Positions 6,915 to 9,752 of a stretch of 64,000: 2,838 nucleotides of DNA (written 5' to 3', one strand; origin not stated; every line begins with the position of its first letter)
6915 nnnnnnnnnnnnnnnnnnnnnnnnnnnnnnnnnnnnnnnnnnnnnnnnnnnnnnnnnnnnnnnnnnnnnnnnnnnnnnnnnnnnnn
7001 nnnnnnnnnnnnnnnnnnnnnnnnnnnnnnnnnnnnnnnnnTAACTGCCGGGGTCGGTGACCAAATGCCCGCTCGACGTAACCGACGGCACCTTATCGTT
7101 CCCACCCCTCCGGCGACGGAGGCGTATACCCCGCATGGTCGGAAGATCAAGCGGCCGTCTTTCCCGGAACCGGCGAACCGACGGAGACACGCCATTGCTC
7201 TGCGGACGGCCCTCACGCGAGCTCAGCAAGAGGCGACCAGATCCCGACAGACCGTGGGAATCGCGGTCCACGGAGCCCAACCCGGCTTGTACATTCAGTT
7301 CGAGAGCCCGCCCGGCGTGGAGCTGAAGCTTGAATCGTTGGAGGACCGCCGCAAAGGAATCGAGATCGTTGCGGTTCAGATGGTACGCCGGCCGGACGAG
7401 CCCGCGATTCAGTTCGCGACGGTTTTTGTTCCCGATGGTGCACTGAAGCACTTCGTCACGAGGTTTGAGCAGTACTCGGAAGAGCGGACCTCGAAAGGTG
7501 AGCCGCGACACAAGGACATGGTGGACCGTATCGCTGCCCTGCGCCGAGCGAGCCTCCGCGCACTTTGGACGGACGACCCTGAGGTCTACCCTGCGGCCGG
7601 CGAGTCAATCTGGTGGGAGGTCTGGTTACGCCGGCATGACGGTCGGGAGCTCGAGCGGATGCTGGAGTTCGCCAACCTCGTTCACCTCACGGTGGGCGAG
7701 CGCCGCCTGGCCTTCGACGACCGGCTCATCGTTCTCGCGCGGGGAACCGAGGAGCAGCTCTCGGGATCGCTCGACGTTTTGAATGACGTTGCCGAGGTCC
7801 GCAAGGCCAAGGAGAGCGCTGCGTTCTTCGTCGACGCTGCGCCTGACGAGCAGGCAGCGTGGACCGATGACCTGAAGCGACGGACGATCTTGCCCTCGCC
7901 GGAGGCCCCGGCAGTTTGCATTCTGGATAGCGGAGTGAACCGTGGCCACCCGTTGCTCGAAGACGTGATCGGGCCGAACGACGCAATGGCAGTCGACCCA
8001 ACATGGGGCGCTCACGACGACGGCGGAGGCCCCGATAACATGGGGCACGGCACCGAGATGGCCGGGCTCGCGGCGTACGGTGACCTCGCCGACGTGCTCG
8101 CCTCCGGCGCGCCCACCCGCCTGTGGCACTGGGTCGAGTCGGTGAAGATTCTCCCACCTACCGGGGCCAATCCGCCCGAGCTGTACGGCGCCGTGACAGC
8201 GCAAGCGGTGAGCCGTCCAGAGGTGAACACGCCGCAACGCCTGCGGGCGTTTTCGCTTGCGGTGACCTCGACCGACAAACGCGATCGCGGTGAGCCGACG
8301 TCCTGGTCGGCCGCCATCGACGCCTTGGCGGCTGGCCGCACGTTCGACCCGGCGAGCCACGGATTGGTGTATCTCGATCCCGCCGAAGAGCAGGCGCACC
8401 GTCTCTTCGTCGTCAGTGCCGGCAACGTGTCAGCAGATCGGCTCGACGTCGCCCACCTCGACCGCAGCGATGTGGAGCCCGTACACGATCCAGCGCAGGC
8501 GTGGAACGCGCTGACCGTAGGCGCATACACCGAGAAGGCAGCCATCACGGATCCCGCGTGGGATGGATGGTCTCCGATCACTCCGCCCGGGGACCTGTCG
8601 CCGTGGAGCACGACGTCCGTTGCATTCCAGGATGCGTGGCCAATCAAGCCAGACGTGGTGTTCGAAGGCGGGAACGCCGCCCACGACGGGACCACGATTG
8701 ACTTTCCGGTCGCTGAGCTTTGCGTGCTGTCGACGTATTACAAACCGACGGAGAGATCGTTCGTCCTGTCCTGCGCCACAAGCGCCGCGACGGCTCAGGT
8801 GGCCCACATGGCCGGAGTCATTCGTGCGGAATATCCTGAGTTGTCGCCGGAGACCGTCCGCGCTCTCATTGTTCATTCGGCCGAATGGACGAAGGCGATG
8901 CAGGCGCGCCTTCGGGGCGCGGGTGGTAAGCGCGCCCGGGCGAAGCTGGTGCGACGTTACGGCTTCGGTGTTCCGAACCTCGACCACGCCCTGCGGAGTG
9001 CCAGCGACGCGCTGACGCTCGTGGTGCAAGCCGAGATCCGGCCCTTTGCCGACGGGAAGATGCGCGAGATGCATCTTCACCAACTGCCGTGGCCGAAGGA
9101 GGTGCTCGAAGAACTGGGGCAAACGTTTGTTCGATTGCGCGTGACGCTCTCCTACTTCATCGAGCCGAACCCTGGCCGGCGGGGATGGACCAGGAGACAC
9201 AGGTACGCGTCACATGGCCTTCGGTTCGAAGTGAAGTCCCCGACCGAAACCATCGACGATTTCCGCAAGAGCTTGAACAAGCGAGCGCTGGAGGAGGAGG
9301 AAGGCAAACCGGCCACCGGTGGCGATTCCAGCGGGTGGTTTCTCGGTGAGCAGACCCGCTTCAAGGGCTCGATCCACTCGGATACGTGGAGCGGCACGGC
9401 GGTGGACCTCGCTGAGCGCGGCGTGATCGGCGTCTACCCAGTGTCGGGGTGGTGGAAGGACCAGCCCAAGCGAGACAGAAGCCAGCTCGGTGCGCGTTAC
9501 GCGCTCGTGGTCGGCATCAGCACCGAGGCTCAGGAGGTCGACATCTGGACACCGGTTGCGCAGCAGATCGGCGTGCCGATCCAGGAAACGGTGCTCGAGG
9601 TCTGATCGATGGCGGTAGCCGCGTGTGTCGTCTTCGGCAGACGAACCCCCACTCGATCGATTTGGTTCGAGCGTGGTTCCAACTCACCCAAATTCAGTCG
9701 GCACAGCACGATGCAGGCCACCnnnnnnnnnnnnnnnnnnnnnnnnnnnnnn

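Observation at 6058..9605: AAA+ ATPase + S8 subtilase operon resembling the ietAS anti-phage architecture, with large non-catalytic domains on the protease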

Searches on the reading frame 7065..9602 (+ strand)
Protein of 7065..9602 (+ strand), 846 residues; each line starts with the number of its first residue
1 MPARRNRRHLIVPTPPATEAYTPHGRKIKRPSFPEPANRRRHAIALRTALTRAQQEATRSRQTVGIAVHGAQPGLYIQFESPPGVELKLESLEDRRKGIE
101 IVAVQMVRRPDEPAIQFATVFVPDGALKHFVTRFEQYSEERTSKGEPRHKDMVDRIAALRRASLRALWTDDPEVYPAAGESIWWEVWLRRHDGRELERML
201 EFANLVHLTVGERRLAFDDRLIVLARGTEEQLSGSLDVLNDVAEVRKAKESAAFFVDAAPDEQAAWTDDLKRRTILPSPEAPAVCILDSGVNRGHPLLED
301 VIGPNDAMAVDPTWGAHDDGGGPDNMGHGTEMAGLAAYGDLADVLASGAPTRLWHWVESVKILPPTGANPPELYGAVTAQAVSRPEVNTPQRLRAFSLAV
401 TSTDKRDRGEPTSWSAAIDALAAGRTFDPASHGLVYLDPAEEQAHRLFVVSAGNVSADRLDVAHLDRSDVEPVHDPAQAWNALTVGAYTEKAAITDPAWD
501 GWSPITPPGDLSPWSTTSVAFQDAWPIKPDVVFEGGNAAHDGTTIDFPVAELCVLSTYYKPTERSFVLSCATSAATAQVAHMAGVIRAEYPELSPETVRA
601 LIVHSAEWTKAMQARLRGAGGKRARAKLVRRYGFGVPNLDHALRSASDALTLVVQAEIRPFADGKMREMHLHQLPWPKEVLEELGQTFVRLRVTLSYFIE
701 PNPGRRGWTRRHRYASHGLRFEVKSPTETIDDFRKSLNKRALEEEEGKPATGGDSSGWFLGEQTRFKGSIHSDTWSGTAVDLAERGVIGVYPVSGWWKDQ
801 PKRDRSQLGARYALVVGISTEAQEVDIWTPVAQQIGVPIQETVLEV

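Call 6: search_protein_families(library=padloc, proteins=[window:7065-9602:+], max_evalue=0.01)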
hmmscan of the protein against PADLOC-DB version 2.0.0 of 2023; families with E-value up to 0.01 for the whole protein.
window:7065-9602:+ (846 aa): 6 families
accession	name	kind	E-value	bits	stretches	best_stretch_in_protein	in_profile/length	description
PDLC02198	IetS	-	8.8e-40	134.4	2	434-836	377-780/795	-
PDLC04233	IetS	-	6e-26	88.8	2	476-708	500-749/855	-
PDLC02197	IetS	-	1.7e-22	77.5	2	436-697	377-610/749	-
PDLC02201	IetS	-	3.9e-18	63.1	1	436-697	375-601/781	-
PDLC02199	IetS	-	2.9e-11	40.3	1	447-697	452-679/826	-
PDLC03014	subtilase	-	0.0012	16.4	1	284-618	176-385/391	-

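Call 7: search_protein_families(library=pfam, proteins=[window:7065-9602:+], max_evalue=0.01)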
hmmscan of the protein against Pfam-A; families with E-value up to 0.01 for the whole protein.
window:7065-9602:+ (846 aa): 1 family
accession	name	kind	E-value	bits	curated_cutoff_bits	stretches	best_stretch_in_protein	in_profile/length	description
PF00082.27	Peptidase_S8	-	1.1e-58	199.2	21.8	1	282-635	4-288/288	Subtilase family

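Call 8: search_protein_families(library=ncbifam, proteins=[window:7065-9602:+], max_evalue=0.01)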
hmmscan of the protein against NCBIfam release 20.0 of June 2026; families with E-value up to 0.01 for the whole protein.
window:7065-9602:+ (846 aa): 2 families
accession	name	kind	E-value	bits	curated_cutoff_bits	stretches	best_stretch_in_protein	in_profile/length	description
NF042956.1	IteS_antiphage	equivalog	5.9e-19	67.8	900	1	437-660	376-577/747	S8 family anti-phage peptidase IteS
TIGR03921.1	T7SS_mycosin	equivalog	3.3e-10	39.6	278.75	2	572-631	229-288/353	type VII secretion-associated serine protease mycosin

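Call 17: find_homologous_proteins(query=window:7065-9602:+)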
Query window:7065-9602:+ (846 aa): 6475 proteins with E <= 0.001 among 8000 candidates; the best 120 are listed.
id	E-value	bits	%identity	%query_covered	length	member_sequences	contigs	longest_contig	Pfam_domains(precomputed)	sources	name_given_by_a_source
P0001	0.0e+0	1794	100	93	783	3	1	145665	PF27160.1,PF00082.28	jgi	jgi:hypothetical protein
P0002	0.0e+0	1523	78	100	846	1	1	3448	PF27160.1,PF00082.28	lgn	-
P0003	0.0e+0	1521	78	99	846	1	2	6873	PF27160.1,PF00082.28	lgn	-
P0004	0.0e+0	1513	78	100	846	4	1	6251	PF27160.1,PF00082.28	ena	-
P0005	0.0e+0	1503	77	100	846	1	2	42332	PF27160.1,PF00082.28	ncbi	-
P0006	0.0e+0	1473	75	100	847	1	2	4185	PF27160.1,PF00082.28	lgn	-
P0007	0.0e+0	1453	73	100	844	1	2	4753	PF27160.1,PF00082.28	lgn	-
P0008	0.0e+0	1449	74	100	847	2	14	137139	PF27160.1,PF00082.28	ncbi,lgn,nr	ncbi:MAG: S8 family peptidase [Defluviicoccus sp.]|nr:S8 family peptidase [Defluviicoccus sp.]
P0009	0.0e+0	1446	74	99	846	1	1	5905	PF27160.1,PF00082.28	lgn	-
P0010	0.0e+0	1445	75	98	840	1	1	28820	PF27160.1,PF00082.28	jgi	jgi:hypothetical protein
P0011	0.0e+0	1443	74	100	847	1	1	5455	PF27160.1,PF00082.28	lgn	-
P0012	0.0e+0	1436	75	96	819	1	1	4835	PF27160.1,PF00082.28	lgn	-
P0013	0.0e+0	1434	74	100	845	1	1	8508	PF27160.1,PF00082.28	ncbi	-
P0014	0.0e+0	1430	73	100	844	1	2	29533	PF27160.1,PF00082.28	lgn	-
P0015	0.0e+0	1428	72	100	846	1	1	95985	PF27160.1,PF00082.28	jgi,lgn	-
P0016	0.0e+0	1426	74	99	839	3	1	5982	PF27160.1,PF00082.28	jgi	jgi:hypothetical protein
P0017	0.0e+0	1426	73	98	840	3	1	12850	PF27160.1,PF00082.28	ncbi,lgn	-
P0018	0.0e+0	1425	73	100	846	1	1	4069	PF27160.1,PF00082.28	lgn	-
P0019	0.0e+0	1425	76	97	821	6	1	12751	PF27160.1,PF00082.28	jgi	jgi:hypothetical protein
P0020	0.0e+0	1425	74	99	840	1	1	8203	PF27160.1,PF00082.28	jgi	jgi:hypothetical protein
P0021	0.0e+0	1423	73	100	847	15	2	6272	PF27160.1,PF00082.28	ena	-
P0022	0.0e+0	1420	73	100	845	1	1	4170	PF27160.1,PF00082.28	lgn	-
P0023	0.0e+0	1420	73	100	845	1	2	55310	PF27160.1,PF00082.28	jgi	-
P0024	0.0e+0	1420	73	100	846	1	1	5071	PF27160.1,PF00082.28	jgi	jgi:hypothetical protein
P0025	0.0e+0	1420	72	100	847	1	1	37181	PF27160.1,PF00082.28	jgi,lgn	-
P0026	0.0e+0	1418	72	100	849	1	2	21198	PF27160.1,PF00082.28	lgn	-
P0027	0.0e+0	1417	73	100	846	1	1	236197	PF27160.1,PF00082.28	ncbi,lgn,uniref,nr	ncbi:hypothetical protein GCM10007972_18210 [Iodidimonas muriae]|uniref:Peptidase S8/S53 domain-cont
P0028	0.0e+0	1417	74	99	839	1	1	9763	PF27160.1,PF00082.28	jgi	jgi:hypothetical protein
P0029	0.0e+0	1416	72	100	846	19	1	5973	PF27160.1,PF00082.28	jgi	jgi:hypothetical protein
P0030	0.0e+0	1415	74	99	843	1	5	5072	PF27160.1,PF00082.28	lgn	-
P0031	0.0e+0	1412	73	100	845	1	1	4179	PF27160.1,PF00082.28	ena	-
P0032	0.0e+0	1410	73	100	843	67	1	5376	PF27160.1,PF00082.28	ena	-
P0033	0.0e+0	1402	71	100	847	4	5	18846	PF27160.1,PF00082.28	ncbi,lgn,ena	-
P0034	0.0e+0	1402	71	100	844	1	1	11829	PF27160.1,PF00082.28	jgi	jgi:hypothetical protein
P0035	0.0e+0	1400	72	100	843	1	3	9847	PF27160.1,PF00082.28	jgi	jgi:hypothetical protein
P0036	0.0e+0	1400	73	99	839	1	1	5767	PF27160.1,PF00082.28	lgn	-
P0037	0.0e+0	1399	71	100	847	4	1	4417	PF27160.1,PF00082.28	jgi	jgi:hypothetical protein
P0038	0.0e+0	1399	73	99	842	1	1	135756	PF27160.1,PF00082.28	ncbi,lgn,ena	-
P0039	0.0e+0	1395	73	97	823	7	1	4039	PF27160.1,PF00082.28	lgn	-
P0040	0.0e+0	1395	72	99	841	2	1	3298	PF27160.1,PF00082.28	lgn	-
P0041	0.0e+0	1395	72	100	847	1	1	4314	PF27160.1,PF00082.28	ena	-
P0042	0.0e+0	1394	71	100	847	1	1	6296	PF27160.1,PF00082.28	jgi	jgi:Subtilase family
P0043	0.0e+0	1393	71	99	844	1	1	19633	PF27160.1,PF00082.28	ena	-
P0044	0.0e+0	1389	71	100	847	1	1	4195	PF27160.1,PF00082.28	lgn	-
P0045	0.0e+0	1389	72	100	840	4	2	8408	PF27160.1,PF00082.28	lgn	-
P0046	0.0e+0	1387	71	100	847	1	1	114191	PF27160.1,PF00082.28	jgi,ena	-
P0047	0.0e+0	1387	71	100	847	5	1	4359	PF27160.1,PF00082.28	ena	-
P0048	0.0e+0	1385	71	100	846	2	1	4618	PF27160.1,PF00082.28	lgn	-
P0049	0.0e+0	1384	72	99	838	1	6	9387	PF27160.1,PF00082.28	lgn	-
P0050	0.0e+0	1383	73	96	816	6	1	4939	PF27160.1,PF00082.28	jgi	-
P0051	0.0e+0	1382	72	99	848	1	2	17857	PF27160.1,PF00082.28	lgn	-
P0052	0.0e+0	1382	76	93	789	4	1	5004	PF27160.1,PF00082.28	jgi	jgi:hypothetical protein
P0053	0.0e+0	1377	71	100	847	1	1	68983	PF27160.1,PF00082.28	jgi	jgi:hypothetical protein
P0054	0.0e+0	1376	77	90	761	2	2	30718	PF27160.1,PF00082.28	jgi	jgi:hypothetical protein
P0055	0.0e+0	1375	75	93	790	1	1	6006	PF27160.1,PF00082.28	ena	-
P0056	0.0e+0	1374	72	100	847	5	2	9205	PF27160.1,PF00082.28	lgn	-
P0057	0.0e+0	1374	70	100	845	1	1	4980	PF27160.1,PF00082.28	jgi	jgi:subtilase family protein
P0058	0.0e+0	1374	71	100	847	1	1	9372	PF27160.1,PF00082.28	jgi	jgi:Subtilase family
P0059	0.0e+0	1373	70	100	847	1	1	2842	PF27160.1,PF00082.28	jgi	jgi:Subtilase family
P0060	0.0e+0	1370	74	94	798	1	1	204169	PF27160.1,PF00082.28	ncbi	ncbi:MAG: S8 family peptidase [Pseudomonadota bacterium]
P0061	0.0e+0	1369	72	100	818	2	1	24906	PF27160.1,PF00082.28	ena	-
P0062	0.0e+0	1367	71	99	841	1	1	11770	PF27160.1,PF00082.28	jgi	jgi:hypothetical protein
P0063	0.0e+0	1367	71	100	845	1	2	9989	PF27160.1,PF00082.28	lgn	-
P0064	0.0e+0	1367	71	99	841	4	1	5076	PF27160.1,PF00082.28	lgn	-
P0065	0.0e+0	1365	74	92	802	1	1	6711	PF27160.1,PF00082.28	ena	-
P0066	0.0e+0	1365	69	100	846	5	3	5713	PF27160.1,PF00082.28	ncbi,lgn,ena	-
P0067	0.0e+0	1364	74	94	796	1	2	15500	PF27160.1,PF00082.28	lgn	-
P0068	0.0e+0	1364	70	100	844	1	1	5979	PF27160.1,PF00082.28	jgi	-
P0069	0.0e+0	1363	74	94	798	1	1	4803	PF27160.1,PF00082.28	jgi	jgi:hypothetical protein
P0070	0.0e+0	1363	70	100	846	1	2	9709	PF27160.1,PF00082.28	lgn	-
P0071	0.0e+0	1361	70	100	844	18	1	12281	PF27160.1,PF00082.28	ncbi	-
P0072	0.0e+0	1360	70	100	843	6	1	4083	PF27160.1,PF00082.28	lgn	-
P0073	0.0e+0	1360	69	100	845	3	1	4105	PF27160.1,PF00082.28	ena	-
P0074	0.0e+0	1359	69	100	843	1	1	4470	PF27160.1,PF00082.28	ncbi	-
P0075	0.0e+0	1358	69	100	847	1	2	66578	PF27160.1,PF00082.28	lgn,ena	-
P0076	0.0e+0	1354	73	94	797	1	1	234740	PF27160.1,PF00082.28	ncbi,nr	ncbi:hypothetical protein JCM17843_14680 [Kordiimonadales bacterium JCM 17843]|nr:hypothetical prote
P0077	0.0e+0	1350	73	95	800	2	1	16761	PF27160.1,PF00082.28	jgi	-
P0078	0.0e+0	1348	70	100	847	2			PF27160.1,PF00082.28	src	-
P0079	0.0e+0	1346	69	98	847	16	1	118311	PF27160.1,PF00082.28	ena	-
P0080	0.0e+0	1344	70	100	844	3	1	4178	PF27160.1,PF00082.28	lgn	-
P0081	0.0e+0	1344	69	100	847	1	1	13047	PF27160.1,PF00082.28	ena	-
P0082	0.0e+0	1341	68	100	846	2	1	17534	PF27160.1,PF00082.28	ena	-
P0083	0.0e+0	1339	70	99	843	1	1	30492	PF27160.1,PF00082.28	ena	-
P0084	0.0e+0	1338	72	96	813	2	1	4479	PF27160.1,PF00082.28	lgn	-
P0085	0.0e+0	1333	73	94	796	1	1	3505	PF27160.1,PF00082.28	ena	-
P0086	0.0e+0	1332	69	100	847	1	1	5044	PF27160.1,PF00082.28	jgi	jgi:hypothetical protein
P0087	0.0e+0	1332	68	99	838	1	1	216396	PF27160.1,PF00082.28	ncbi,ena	-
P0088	0.0e+0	1332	69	98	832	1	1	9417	PF27160.1,PF00082.28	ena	-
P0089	0.0e+0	1330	70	99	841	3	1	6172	PF27160.1,PF00082.28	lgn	-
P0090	0.0e+0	1329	73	94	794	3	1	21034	PF27160.1,PF00082.28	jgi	jgi:hypothetical protein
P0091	0.0e+0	1328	69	100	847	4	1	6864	PF27160.1,PF00082.28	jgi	jgi:hypothetical protein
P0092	0.0e+0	1327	69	100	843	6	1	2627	PF27160.1,PF00082.28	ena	-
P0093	0.0e+0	1324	69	98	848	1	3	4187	PF27160.1,PF00082.28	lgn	-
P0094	0.0e+0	1323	69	99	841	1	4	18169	PF27160.1,PF00082.28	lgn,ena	-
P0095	0.0e+0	1319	68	99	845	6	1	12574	PF27160.1,PF00082.28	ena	-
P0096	0.0e+0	1319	67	100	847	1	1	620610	PF27160.1,PF00082.28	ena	-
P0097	0.0e+0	1318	70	96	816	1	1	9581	PF27160.1,PF00082.28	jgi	jgi:hypothetical protein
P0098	0.0e+0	1318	69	100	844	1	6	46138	PF27160.1,PF00082.28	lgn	-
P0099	0.0e+0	1316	68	100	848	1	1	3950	PF00082.28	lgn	-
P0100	0.0e+0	1316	69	99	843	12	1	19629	PF27160.1,PF00082.28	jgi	jgi:hypothetical protein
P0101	0.0e+0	1313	69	100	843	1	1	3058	PF27160.1,PF00082.28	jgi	jgi:hypothetical protein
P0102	0.0e+0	1305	67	100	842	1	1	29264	PF27160.1,PF00082.28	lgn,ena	-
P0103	0.0e+0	1302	69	99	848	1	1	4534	PF27160.1,PF00082.28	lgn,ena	-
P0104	0.0e+0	1302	69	99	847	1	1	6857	PF27160.1,PF00082.28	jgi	jgi:subtilisin family serine protease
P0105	0.0e+0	1300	70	94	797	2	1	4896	PF27160.1,PF00082.28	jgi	jgi:hypothetical protein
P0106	0.0e+0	1300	67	100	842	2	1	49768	PF27160.1,PF00082.28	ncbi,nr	ncbi:MAG: S8 family peptidase [Alphaproteobacteria bacterium]|nr:S8 family peptidase [Alphaproteobac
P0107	0.0e+0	1299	66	100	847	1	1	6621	PF27160.1,PF00082.28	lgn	-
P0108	0.0e+0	1299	66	100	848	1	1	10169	PF27160.1,PF00082.28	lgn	-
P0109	0.0e+0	1297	67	100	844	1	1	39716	PF27160.1,PF00082.28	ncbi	-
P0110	0.0e+0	1296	72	92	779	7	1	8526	PF27160.1,PF00082.28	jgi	jgi:hypothetical protein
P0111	0.0e+0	1295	68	99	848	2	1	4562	PF27160.1,PF00082.28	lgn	-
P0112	0.0e+0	1291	78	45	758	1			PF27160.1,PF00082.28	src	-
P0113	0.0e+0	1289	68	100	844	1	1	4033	PF27160.1,PF00082.28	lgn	-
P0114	0.0e+0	1289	67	99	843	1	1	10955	PF27160.1,PF00082.28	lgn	-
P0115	0.0e+0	1287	68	100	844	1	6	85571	PF27160.1,PF00082.28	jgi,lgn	jgi:hypothetical protein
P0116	0.0e+0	1285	71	92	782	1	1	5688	PF27160.1,PF00082.28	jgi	jgi:hypothetical protein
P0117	0.0e+0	1284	71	92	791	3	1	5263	PF27160.1,PF00082.28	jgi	jgi:hypothetical protein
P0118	0.0e+0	1284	66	100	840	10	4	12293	PF27160.1,PF00082.28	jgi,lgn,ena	jgi:hypothetical protein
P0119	0.0e+0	1283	68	99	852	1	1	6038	PF27160.1,PF00082.28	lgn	-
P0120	0.0e+0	1282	67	100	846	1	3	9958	PF27160.1,PF00082.28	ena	-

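Call 18: search_dna_similar(query=window:7065-9602:+, collection=plasmids, mode=protein, max_rows=40, rows=spread)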
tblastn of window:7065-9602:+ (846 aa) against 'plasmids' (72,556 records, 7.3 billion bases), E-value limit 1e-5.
Records with a match: 491; places in all: 500; records where one place covers at least 80% of the query: 381.
Best place of each record, by identity: <60% 491.
By first word of the organism name: Klebsiella 213; Agrobacterium 54; Rhizobium 40; Burkholderia 26; Enterobacter 14; Bradyrhizobium 13; Acetobacter 12; Rhodococcus 7; Leptolyngbya 7; Sinorhizobium 6; and 53 more.
By predicted mobility (MOB-suite, as given by PLSDB): conjugative 340; non-mobilizable 121; mobilizable 30.
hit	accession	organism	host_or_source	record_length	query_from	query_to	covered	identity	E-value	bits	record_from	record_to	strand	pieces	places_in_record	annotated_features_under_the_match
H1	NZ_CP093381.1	Rhodococcus opacus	cell culture,forest soil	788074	3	840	99%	48.9%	6e-129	745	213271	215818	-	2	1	S8 family peptidase | S8 family serine peptidase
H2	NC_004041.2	Rhizobium etli CFN 42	-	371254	5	831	98%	43.9%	0e+0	600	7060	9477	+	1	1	S8 family peptidase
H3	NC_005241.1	Cupriavidus necator H16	-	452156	1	840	99%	42.1%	3e-173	563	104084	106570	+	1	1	S8 family peptidase | ATP-binding protein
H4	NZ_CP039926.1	Agrobacterium tumefaciens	-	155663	38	835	94%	42.2%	2e-174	566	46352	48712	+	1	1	S8 family peptidase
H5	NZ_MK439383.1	Agrobacterium tumefaciens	Rose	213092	38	835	94%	41.9%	1e-171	558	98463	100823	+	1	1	S8 family peptidase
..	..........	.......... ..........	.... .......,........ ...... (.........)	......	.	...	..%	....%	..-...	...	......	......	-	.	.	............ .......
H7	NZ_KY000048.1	Rhizobium rhizogenes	-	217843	38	835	94%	41.7%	5e-170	553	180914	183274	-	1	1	S8 family peptidase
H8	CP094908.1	Klebsiella pneumoniae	Homo sapiens,whole organism,rectum ...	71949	7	831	98%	40.3%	2e-162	531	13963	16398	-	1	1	S8 family peptidase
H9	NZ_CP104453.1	Raoultella ornithinolytica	whole organism,wastewater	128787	7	831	98%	40.3%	2e-162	531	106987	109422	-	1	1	S8 family peptidase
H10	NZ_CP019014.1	Escherichia coli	Homo sapiens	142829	7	831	98%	40.3%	2e-162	531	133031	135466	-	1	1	S8 family peptidase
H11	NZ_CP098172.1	Klebsiella pneumoniae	Canis lupus familiaris,Rectal swab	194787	7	831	98%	40.3%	2e-162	531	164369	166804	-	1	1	S8 family peptidase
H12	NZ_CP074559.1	Klebsiella pneumoniae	Homo sapiens,urine cc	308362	7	831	98%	40.3%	2e-162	531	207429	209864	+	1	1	S8 family peptidase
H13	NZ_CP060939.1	Escherichia coli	Homo sapiens,urine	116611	7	831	98%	40.3%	4e-162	530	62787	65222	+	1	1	S8 family peptidase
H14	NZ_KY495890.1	Klebsiella pneumoniae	lettuce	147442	7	831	98%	40.3%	4e-162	530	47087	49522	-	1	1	S8 family peptidase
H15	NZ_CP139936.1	Klebsiella pneumoniae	Klebsiella pneumoniae TIBU2.1 was ...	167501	7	831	98%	40.3%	4e-162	530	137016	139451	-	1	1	S8 family peptidase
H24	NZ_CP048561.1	Agrobacterium fabrum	walnut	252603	38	835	94%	41.5%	4e-170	554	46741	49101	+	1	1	S8 family peptidase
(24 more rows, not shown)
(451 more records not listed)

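Call 19: get_annotated_region(hit=H24, flank=4000)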
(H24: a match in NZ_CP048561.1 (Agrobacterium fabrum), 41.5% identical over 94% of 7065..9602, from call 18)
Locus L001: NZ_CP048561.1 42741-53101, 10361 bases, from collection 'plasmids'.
description: Agrobacterium fabrum strain Kin001 plasmid pTi, complete sequence
organism: Agrobacterium fabrum (NCBI taxid 1176649)
taxonomy: Bacteria; Pseudomonadota; Alphaproteobacteria; Hyphomicrobiales; Rhizobiaceae; Agrobacterium; Agrobacterium fabrum
host: -; source: walnut; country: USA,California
typing (MOB-suite, as given by PLSDB): conjugative; replicon rep_cluster_490; relaxase MOBQ; mating-pair formation MPF_T
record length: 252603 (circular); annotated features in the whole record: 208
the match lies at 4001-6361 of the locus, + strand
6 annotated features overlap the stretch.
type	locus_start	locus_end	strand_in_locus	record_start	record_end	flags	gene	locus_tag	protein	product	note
CDS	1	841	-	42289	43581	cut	-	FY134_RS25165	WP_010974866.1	NtaA/DmoA family FMN-dependent monooxygenase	GO:0008152 - metabolic process [Evidence IEA]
CDS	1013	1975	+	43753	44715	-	-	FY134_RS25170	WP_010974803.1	LysR family transcriptional regulator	-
CDS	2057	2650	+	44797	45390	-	-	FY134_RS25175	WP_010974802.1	DUF6088 family protein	-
CDS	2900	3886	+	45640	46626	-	-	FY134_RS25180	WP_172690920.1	ATP-binding protein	-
CDS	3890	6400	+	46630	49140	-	-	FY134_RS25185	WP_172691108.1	S8 family peptidase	-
CDS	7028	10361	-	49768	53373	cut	-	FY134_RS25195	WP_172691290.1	ABC transporter ATP-binding protein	-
